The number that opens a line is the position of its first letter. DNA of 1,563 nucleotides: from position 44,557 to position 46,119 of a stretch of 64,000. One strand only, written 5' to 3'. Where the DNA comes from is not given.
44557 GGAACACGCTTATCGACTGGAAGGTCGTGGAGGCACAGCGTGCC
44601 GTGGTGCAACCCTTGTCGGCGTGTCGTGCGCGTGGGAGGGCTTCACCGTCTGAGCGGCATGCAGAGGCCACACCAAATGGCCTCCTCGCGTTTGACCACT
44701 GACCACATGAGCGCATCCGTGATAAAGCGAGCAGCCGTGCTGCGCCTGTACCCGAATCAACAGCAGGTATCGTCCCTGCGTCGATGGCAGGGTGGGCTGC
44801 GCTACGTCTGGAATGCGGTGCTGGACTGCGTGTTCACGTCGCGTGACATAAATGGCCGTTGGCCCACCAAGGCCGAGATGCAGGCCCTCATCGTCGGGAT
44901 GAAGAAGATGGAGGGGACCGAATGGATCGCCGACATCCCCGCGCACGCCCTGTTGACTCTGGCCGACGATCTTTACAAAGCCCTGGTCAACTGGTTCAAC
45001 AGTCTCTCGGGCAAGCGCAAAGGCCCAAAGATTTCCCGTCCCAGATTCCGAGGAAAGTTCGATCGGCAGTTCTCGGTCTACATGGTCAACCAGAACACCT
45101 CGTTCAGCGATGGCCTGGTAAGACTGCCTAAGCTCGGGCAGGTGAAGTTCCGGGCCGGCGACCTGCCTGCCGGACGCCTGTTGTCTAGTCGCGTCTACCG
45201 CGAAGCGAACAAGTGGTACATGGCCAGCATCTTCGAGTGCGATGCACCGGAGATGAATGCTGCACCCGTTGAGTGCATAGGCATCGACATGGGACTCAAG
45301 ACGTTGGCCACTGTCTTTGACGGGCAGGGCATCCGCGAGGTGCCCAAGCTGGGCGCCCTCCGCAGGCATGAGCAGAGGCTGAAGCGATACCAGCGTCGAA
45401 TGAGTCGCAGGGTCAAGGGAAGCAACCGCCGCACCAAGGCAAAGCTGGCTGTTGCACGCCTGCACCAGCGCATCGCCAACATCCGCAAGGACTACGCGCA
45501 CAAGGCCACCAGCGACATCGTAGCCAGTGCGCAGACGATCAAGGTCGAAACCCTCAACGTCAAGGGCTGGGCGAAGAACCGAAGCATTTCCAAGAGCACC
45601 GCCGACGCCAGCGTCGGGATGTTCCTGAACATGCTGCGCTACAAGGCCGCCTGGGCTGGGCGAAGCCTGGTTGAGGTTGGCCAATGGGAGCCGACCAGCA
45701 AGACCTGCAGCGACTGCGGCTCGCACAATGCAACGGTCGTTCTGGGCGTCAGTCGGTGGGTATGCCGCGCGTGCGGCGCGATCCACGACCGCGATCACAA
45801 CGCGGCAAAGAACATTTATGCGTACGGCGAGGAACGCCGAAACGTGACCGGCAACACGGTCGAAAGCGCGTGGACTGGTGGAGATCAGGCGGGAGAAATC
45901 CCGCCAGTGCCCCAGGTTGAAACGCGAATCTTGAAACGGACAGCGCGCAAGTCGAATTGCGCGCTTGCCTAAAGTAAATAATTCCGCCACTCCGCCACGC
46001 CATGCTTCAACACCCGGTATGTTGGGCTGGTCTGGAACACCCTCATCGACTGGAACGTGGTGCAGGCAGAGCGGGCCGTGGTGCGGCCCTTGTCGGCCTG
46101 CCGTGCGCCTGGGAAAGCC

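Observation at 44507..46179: Candidate RNA-guided homing element with a recoded rescue: tnpB between two diverged copies of the SLT gene end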

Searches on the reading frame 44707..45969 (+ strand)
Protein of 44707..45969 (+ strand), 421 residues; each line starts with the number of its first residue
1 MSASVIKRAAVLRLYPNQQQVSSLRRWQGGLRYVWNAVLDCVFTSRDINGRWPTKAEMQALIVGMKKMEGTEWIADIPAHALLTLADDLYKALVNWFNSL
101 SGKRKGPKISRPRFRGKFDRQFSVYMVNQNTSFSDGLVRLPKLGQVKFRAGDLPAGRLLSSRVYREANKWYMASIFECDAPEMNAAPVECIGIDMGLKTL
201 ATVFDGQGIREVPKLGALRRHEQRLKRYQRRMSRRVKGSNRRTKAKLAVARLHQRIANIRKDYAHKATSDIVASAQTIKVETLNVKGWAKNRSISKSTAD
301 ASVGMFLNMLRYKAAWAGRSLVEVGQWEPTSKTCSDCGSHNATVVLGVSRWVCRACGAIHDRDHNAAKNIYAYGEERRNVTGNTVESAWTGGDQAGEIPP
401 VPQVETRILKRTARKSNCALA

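Call 6: search_protein_families(library=pfam, proteins=[window:44707-45969:+])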
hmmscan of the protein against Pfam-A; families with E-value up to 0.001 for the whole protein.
window:44707-45969:+ (421 aa): 3 families
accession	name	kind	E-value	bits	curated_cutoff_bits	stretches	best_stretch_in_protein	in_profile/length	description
PF01385.25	OrfB_IS605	-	1.2e-28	100.2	30.5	1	181-291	9-119/120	Probable transposase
PF07282.18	Cas12f1-like_TNB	-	5.1e-23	81.4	26.3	1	304-370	2-60/60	Cas12f1-like, TNB domain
PF12323.14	HTH_OrfB_IS605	-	5e-07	29.6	21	1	6-39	2-35/47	Helix-turn-helix domain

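Call 13: find_homologous_proteins(query=window:44707-45969:+, max_evalue=1e-30)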
Query window:44707-45969:+ (421 aa): 2490 proteins with E <= 1e-30 among 7981 candidates; the best 120 are listed.
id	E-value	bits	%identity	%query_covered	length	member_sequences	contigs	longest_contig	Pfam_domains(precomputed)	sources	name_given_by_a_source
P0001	7.8e-284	959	100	100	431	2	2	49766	PF12323.15,PF01385.26,PF07282.19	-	-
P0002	1.3e-251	852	88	100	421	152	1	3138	PF12323.15,PF01385.26,PF07282.19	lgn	-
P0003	2.1e-251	852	88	100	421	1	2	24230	PF12323.15,PF01385.26,PF07282.19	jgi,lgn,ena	jgi:putative transposase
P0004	1.4e-248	842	88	99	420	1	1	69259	PF12323.15,PF01385.26,PF07282.19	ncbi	-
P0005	4.5e-247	837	86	100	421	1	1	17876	PF12323.15,PF01385.26,PF07282.19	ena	-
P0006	1.1e-244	830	85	100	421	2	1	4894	PF12323.15,PF01385.26,PF07282.19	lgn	-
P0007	2.7e-244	828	86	100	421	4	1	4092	PF12323.15,PF01385.26,PF07282.19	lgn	-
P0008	1.2e-243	826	87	100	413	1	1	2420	PF12323.15,PF01385.26,PF07282.19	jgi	jgi:putative transposase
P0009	1.5e-242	823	84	100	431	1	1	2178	PF12323.15,PF01385.26,PF07282.19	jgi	jgi:putative transposase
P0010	1.6e-236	803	83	100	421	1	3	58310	PF12323.15,PF01385.26,PF07282.19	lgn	-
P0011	5.1e-235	798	82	100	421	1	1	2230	PF12323.15,PF01385.26,PF07282.19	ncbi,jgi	jgi:putative transposase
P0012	1.6e-234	796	82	100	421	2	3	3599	PF12323.15,PF01385.26,PF07282.19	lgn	-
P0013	1.8e-221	753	78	98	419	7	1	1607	PF12323.15,PF01385.26,PF07282.19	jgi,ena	jgi:putative transposase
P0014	8.0e-192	656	86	79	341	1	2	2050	PF12323.15,PF01385.26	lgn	-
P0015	2.0e-171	588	66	93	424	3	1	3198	PF12323.15,PF01385.26,PF07282.19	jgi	-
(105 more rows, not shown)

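Call 14: find_encoding_contigs(protein=P0004, flank=5000, max_places=4)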
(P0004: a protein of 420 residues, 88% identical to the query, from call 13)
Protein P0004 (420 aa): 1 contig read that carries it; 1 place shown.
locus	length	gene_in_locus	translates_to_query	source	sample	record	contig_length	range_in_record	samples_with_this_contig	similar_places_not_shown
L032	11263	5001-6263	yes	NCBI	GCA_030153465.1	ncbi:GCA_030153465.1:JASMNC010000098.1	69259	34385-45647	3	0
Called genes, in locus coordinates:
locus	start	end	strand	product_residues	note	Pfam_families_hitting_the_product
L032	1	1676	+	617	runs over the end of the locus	PF07514:TraI_2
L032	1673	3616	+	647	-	PF01935:DUF87 (weak), PF02534:T4SS-DNA_transf (weak), PF10412:TrwB_AAD_bind (weak), PF12696:TraG-D_C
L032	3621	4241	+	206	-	-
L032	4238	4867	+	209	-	PF14348:DtrJ-like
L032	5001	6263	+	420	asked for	PF12323:HTH_OrfB_IS605 (weak), PF01385:OrfB_IS605, PF07282:Cas12f1-like_TNB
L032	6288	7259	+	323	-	PF00437:T2SSE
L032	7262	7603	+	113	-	PF04956:TrbC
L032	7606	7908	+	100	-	PF05101:VirB3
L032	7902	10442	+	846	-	PF27097:VirB4_TrbE_N, PF03135:CagE_TrbE_VirB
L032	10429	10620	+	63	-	-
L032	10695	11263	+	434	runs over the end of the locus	PF12323:HTH_OrfB_IS605, PF01385:OrfB_IS605, PF07282:Cas12f1-like_TNB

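Call 15: find_encoding_contigs(protein=P0003, flank=5000, max_places=4)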
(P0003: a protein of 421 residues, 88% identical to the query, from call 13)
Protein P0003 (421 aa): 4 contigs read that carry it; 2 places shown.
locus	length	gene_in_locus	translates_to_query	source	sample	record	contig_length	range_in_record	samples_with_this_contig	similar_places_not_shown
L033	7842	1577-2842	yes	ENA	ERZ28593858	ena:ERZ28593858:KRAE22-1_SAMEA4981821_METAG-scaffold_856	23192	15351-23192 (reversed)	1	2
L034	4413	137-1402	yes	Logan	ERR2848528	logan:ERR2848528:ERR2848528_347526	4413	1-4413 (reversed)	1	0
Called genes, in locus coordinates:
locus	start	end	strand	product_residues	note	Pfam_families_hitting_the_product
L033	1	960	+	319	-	?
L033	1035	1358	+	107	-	-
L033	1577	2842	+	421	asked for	PF12323:HTH_OrfB_IS605, PF01385:OrfB_IS605, PF07282:Cas12f1-like_TNB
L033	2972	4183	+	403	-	-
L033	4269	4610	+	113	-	PF13560:HTH_31 (weak), PF01381:HTH_3 (weak)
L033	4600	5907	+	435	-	PF07804:HipA_C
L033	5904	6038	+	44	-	-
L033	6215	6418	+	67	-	-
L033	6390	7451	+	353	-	PF08843:AbiEii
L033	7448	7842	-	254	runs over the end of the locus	PF08843:AbiEii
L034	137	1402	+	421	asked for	PF12323:HTH_OrfB_IS605, PF01385:OrfB_IS605, PF07282:Cas12f1-like_TNB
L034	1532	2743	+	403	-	-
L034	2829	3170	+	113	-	PF13560:HTH_31 (weak), PF01381:HTH_3 (weak)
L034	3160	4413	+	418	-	?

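Call 16: find_encoding_contigs(protein=P0010, flank=5000, max_places=4)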
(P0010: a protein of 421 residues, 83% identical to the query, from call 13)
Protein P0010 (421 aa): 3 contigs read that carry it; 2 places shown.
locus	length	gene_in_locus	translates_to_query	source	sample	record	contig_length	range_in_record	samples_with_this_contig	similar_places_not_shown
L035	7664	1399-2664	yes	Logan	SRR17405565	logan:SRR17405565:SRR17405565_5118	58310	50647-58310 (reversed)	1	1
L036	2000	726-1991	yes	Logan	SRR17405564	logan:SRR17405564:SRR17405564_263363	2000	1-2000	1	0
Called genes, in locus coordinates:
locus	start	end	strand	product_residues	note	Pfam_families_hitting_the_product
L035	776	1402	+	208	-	PF12760:Zn_ribbon_IS1595, PF12762:DDE_Tnp_IS1595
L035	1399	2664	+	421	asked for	PF12323:HTH_OrfB_IS605, PF01385:OrfB_IS605, PF07282:Cas12f1-like_TNB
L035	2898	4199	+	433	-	PF21205:Rep3_C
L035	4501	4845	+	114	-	-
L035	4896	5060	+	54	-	-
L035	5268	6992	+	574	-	-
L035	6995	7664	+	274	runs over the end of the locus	-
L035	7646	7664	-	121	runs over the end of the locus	-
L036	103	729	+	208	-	PF12760:Zn_ribbon_IS1595, PF12762:DDE_Tnp_IS1595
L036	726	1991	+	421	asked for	PF12323:HTH_OrfB_IS605, PF01385:OrfB_IS605, PF07282:Cas12f1-like_TNB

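Call 17: find_encoding_contigs(protein=P0005, flank=5000, max_places=3)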
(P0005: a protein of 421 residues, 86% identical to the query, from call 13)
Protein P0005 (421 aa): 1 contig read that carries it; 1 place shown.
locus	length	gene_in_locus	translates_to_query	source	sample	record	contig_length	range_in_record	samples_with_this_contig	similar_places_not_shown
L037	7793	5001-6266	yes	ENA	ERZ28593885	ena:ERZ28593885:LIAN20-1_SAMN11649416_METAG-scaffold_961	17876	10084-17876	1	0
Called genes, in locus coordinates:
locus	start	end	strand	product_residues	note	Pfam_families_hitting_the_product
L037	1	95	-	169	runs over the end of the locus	-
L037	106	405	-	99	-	-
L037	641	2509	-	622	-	-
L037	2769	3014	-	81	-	-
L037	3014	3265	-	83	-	-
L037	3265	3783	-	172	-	-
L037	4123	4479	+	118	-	-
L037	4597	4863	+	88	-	-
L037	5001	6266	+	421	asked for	PF12323:HTH_OrfB_IS605, PF01385:OrfB_IS605, PF07282:Cas12f1-like_TNB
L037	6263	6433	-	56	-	-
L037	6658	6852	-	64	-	-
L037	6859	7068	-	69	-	PF14454:Prok_Ub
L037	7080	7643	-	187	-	-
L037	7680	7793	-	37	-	?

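Call 18: find_encoding_contigs(protein=P0006, flank=5000, max_places=3)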
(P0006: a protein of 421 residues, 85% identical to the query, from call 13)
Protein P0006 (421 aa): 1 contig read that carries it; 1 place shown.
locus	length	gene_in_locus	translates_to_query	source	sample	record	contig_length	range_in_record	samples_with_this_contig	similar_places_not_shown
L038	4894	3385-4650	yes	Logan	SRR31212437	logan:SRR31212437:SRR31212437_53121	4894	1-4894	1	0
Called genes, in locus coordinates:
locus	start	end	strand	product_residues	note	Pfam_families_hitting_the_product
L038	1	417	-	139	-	?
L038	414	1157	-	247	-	PF04335:VirB8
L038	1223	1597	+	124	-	-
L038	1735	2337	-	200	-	PF01464:SLT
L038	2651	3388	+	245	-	PF12762:DDE_Tnp_IS1595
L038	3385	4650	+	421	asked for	PF12323:HTH_OrfB_IS605, PF01385:OrfB_IS605, PF07282:Cas12f1-like_TNB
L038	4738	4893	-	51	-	?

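Call 19: find_encoding_contigs(protein=P0007, flank=5000, max_places=3)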
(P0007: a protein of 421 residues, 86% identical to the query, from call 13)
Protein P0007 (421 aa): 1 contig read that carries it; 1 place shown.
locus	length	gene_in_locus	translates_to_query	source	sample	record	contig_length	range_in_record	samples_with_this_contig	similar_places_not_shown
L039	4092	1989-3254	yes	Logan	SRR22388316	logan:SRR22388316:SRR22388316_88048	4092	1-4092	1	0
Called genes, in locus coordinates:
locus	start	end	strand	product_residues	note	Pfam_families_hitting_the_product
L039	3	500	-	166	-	?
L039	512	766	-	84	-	PF10985:DUF2805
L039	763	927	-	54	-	-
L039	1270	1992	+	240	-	PF12762:DDE_Tnp_IS1595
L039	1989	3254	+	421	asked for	PF12323:HTH_OrfB_IS605, PF01385:OrfB_IS605, PF07282:Cas12f1-like_TNB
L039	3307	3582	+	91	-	-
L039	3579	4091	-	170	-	?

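Call 20: find_encoding_contigs(protein=P0012, flank=5000, max_places=3)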
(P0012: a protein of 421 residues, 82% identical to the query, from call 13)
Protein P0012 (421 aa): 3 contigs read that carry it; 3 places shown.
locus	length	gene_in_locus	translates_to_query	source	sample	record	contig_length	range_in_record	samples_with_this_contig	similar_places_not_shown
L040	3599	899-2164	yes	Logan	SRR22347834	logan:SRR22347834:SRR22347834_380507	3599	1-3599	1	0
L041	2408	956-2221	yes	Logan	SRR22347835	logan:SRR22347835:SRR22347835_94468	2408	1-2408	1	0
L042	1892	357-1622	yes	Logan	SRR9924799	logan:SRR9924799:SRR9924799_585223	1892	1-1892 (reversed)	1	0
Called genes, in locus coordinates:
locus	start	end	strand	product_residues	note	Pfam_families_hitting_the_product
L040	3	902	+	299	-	?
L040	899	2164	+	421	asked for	PF12323:HTH_OrfB_IS605 (weak), PF01385:OrfB_IS605, PF07282:Cas12f1-like_TNB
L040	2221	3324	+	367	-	-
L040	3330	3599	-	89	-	?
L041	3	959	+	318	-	?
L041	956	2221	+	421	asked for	PF12323:HTH_OrfB_IS605 (weak), PF01385:OrfB_IS605, PF07282:Cas12f1-like_TNB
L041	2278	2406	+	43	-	?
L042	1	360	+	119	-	?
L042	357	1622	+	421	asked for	PF12323:HTH_OrfB_IS605 (weak), PF01385:OrfB_IS605, PF07282:Cas12f1-like_TNB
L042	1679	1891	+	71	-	?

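Call 25: find_related_loci(query=window:44707-45969:+, collection=metagenome_contigs, flank=4000)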
Query window:44707-45969:+ (421 aa) in metagenome_contigs; peptide patterns used: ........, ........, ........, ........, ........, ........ (x = any residue, [..] = any of these).
600 stretches matched a pattern (row limit reached: there are more); 529 encode a relative of the query (tblastn E <= 1e-3); the best 80 are kept; 78 distinct loci.
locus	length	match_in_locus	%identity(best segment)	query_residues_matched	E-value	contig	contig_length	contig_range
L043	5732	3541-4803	89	1-421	0e+0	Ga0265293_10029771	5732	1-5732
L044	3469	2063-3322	88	1-420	0e+0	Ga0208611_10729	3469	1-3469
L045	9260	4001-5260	87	1-420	0e+0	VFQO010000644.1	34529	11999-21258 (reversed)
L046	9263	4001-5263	88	1-421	0e+0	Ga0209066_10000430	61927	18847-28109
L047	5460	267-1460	66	6-396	9e-180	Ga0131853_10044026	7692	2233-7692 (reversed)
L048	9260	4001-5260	87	1-420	0e+0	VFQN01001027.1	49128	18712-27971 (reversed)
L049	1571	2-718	90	183-421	5e-154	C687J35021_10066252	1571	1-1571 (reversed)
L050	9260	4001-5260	87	1-420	0e+0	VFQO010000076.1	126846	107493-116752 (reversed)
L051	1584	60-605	90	239-420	2e-111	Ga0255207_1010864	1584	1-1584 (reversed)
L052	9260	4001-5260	86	1-420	0e+0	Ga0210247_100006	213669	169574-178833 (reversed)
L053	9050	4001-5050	37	14-374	3e-64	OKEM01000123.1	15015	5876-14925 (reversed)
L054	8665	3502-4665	34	12-399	3e-63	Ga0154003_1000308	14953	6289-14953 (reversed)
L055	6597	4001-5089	36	12-374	4e-63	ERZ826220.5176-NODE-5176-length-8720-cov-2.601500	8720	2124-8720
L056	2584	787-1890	34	3-374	8e-63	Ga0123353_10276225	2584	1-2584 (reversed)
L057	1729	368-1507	35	12-391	3e-64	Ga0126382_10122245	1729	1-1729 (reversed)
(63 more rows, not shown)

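Call 26: find_related_loci(query=window:44707-45969:+, collection=genome_contigs, flank=4000)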
Query window:44707-45969:+ (421 aa) in genome_contigs; peptide patterns used: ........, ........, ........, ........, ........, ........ (x = any residue, [..] = any of these).
500 stretches matched a pattern; 412 encode a relative of the query (tblastn E <= 1e-3); the best 80 are kept; 80 distinct loci.
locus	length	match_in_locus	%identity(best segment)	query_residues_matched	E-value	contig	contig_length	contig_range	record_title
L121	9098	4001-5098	39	12-374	4e-68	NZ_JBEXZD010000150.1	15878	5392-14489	Streptomyces sp. NPDC006393 NPDC006393_281_E6.ctg-0150, whole genome shotgun sequence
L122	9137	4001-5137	36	1-374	3e-63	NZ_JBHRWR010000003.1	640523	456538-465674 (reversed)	Streptomyces yaanensis strain CGMCC 4.7035 GCM70017766_30, whole genome shotgun sequence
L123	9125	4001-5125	35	1-374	3e-63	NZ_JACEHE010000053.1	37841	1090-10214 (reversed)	Streptomyces himalayensis subsp. himalayensis strain PSKA28 53, whole genome shotgun sequence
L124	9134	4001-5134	36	2-374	2e-63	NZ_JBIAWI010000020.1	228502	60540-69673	Streptomyces sp. NPDC001401 NPDC001401_121_E2.ctg-0020, whole genome shotgun sequence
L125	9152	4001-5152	36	12-405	4e-63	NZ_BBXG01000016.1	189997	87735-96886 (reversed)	Herbidospora cretacea strain NBRC 15474, whole genome shotgun sequence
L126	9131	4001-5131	36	12-374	2e-62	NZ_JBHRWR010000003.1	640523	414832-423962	Streptomyces yaanensis strain CGMCC 4.7035 GCM70017766_30, whole genome shotgun sequence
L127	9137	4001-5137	36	1-374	3e-61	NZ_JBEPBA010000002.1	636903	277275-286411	Streptomyces sp. NPDC001137 NPDC001137_3_G5.ctg-0002, whole genome shotgun sequence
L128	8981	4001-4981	36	56-385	2e-60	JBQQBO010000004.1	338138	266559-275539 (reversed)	Saccharopolyspora sp. 5N708 contig_4, whole genome shotgun sequence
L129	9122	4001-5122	37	12-385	1e-59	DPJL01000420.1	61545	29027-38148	MAG TPA_asm: Micromonosporaceae bacterium isolate UBA11056 contig_87, whole genome shotgun sequence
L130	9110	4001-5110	35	13-385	8e-59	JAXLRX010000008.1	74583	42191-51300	MAG: Mycobacterium sp. isolate STL-ACT20 C1.171.fa-8, whole genome shotgun sequence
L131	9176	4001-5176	34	13-399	2e-58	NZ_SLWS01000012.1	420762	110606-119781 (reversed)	Actinocrispum wychmicini strain DSM 45934 Ga0310477_112, whole genome shotgun sequence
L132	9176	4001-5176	36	13-399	3e-58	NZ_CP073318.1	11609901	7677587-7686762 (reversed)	Kutzneria sp. CA-103260 chromosome, complete genome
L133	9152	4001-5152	34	5-400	4e-58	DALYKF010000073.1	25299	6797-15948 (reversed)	MAG TPA_asm: Coleofasciculaceae cyanobacterium CTOTU46641 NODE_83_length_25299_cov_17.940501, whole genome shotgun seque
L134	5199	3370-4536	36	13-396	5e-57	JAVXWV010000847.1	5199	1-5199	MAG: Mycobacterium sp. isolate BP_302 scaffold_150493, whole genome shotgun sequence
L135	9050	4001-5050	36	53-399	5e-57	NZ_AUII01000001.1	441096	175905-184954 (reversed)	Pseudonocardia asaccharolytica DSM 44247 = NBRC 16224 strain DSM 44247 G567DRAFT_scaffold00001.1_C, whole genome shotgun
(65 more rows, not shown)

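Call 35: search_solved_structures(query=window:44707-45969:+, show_alignments=1)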
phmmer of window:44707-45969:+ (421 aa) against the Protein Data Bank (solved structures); distinct sequences matched with E-value up to 0.001: 17.
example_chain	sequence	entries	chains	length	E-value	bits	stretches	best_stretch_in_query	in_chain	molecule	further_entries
9yyg_A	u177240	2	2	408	4.3e-75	256.2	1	7-371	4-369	AI-designed RNA-guided nuclease | AI-generated RNA-guided nuclease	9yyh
8h1j_A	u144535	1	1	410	1.6e-65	224.7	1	6-371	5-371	RNA-guided DNA endonuclease TnpB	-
8bf8_A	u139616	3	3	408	2.6e-65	224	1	7-371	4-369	RNA-guided DNA endonuclease TnpB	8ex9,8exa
8iaz_A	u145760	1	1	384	5.3e-32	114.3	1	121-370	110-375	Transposase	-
9jfo_A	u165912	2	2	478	4.2e-26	94.8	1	246-375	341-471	LaTranC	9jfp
9jfq_A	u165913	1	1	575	5.3e-26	94.5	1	246-375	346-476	LaTranC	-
9j09_A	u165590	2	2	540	1.2e-25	93.3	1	156-372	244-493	Transposase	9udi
9b0l_P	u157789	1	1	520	3.4e-15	58.9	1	190-374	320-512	TnpB-like protein L79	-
8hr5_A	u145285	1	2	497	1.5e-11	46.9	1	190-371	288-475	Transposase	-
8j1j_A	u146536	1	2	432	2.1e-11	46.4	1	167-371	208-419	Transposase IS605 OrfB C-terminal domain-containing protein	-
8j3r_A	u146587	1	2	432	7.9e-11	44.6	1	166-371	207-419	Transposase IS605 OrfB C-terminal domain-containing protein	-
8j12_A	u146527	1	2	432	1.1e-10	44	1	166-371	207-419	Transposase IS605 OrfB C-terminal domain-containing protein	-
23vu_A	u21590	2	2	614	6.7e-10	41.5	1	254-372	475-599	UnCas12m4a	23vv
7wju_A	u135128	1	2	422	1.2e-09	40.6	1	167-371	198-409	OrfB_Zn_ribbon domain-containing protein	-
8dzj_A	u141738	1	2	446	1.4e-09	40.4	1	167-371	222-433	OrfB_Zn_ribbon domain-containing protein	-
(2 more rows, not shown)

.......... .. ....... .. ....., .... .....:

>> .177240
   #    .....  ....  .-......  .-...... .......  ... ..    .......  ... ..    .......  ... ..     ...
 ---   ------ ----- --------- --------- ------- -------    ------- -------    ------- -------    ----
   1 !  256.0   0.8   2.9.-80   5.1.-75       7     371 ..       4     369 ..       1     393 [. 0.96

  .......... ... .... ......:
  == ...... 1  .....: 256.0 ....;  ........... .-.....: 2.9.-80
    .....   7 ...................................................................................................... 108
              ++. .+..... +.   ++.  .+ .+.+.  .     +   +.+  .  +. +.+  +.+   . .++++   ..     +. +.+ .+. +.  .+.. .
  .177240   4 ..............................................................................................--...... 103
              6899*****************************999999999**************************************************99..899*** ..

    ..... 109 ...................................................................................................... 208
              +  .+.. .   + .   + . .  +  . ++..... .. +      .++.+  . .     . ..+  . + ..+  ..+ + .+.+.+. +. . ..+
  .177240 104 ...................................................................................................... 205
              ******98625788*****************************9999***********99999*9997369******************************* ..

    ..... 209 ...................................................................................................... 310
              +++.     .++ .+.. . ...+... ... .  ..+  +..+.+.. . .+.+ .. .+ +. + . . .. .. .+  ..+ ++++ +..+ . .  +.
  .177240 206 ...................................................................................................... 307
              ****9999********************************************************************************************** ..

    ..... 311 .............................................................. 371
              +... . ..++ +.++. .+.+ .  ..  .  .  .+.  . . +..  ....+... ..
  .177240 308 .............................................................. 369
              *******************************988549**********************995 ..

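Call 45: search_protein_families(library=pfam, proteins=[L043:2600-3540:+], max_evalue=0.01)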
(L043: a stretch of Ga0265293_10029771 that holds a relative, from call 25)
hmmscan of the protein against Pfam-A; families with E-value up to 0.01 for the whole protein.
L043:2600-3540:+ (313 aa): 3 families
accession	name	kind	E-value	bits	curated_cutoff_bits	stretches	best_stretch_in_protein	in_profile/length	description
PF12762.13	DDE_Tnp_IS1595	-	3.8e-32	111.9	27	1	128-285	2-153/153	ISXO2-like transposase domain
PF12760.12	Zn_ribbon_IS1595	-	7.6e-13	48.7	25.4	1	15-61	1-46/46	Transposase zinc-ribbon domain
PF23550.1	zf_Tbcl_Rhp7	-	0.0072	16.3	27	0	55-68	7-20/39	DNA repair protein rhp7 treble clef domain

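Call 58: find_encoding_contigs(protein=L032:10429-10617:+, flank=6000, max_places=2)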
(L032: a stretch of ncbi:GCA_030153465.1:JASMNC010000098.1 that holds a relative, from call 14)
Protein L032:10429-10617:+ (63 aa): 1 contig read that carries it; 1 place shown.
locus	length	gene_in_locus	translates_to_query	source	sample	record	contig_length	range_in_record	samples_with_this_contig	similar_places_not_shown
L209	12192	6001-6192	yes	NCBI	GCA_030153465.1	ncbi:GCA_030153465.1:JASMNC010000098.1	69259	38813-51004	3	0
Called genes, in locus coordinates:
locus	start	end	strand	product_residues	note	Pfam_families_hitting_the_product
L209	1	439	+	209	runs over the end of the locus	PF14348:DtrJ-like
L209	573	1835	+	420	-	PF12323:HTH_OrfB_IS605 (weak), PF01385:OrfB_IS605, PF07282:Cas12f1-like_TNB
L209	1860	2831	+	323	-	PF00437:T2SSE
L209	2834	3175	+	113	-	PF04956:TrbC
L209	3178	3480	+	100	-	PF05101:VirB3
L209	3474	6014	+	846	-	PF27097:VirB4_TrbE_N, PF03135:CagE_TrbE_VirB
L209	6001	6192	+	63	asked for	-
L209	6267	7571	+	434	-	PF12323:HTH_OrfB_IS605, PF01385:OrfB_IS605, PF07282:Cas12f1-like_TNB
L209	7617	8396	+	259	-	-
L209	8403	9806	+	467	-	PF04610:TrbL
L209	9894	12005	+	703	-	PF05673:DUF815 (faint), PF05496:RuvB_N (faint), PF00004:AAA, PF00910:RNA_helicase (faint), PF06068:TIP49 (faint), PF07728:AAA_5 (faint), PF13191:AAA_16 (faint), PF00004:AAA, +5 more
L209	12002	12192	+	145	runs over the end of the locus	-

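Call 63: find_homologous_proteins(query=L209:6267-7568:+, max_evalue=1e-60)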
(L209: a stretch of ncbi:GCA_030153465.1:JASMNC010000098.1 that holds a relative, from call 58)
Query L209:6267-7568:+ (434 aa): 5751 proteins with E <= 1e-60 among 8000 candidates; the best 120 are listed.
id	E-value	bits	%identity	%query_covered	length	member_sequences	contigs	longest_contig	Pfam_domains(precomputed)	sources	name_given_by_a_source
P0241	5.2e-291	982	100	100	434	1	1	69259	PF12323.15,PF01385.26,PF07282.19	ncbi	-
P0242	4.6e-235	798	87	95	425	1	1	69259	PF12323.15,PF01385.26,PF07282.19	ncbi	-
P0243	1.1e-203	695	75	95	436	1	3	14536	PF12323.15,PF01385.26,PF07282.19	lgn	-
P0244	4.7e-197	673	73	95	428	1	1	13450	PF12323.15,PF01385.26,PF07282.19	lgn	-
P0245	2.9e-180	618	68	95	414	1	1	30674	PF12323.15,PF01385.26,PF07282.19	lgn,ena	-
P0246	7.2e-180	616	67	95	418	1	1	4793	PF12323.15,PF01385.26,PF07282.19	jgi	jgi:putative transposase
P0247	2.0e-179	615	71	95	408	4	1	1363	PF12323.15,PF01385.26,PF07282.19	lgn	-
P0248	7.5e-179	613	69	95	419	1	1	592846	PF12323.15,PF01385.26,PF07282.19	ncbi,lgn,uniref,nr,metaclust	ncbi:transposase [Burkholderia ubonensis]|uniref:Transposase n=1 Tax=Burkholderia ubonensis TaxID=10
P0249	8.6e-179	613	67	97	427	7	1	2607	PF12323.15,PF01385.26,PF07282.19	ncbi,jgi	jgi:putative transposase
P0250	8.7e-179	613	70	95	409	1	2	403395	PF12323.15,PF01385.26,PF07282.19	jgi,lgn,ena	-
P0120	2.0e-178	612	69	94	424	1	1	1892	PF12323.15,PF01385.26,PF07282.19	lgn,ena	-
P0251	7.2e-175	600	66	95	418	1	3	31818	PF12323.15,PF01385.26,PF07282.19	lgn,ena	-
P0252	1.8e-174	599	65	97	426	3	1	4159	PF12323.15,PF01385.26,PF07282.19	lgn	-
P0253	3.2e-174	598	66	95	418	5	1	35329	PF12323.15,PF01385.26,PF07282.19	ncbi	-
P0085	9.7e-174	596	67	95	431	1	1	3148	PF12323.15,PF01385.26,PF07282.19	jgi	jgi:putative transposase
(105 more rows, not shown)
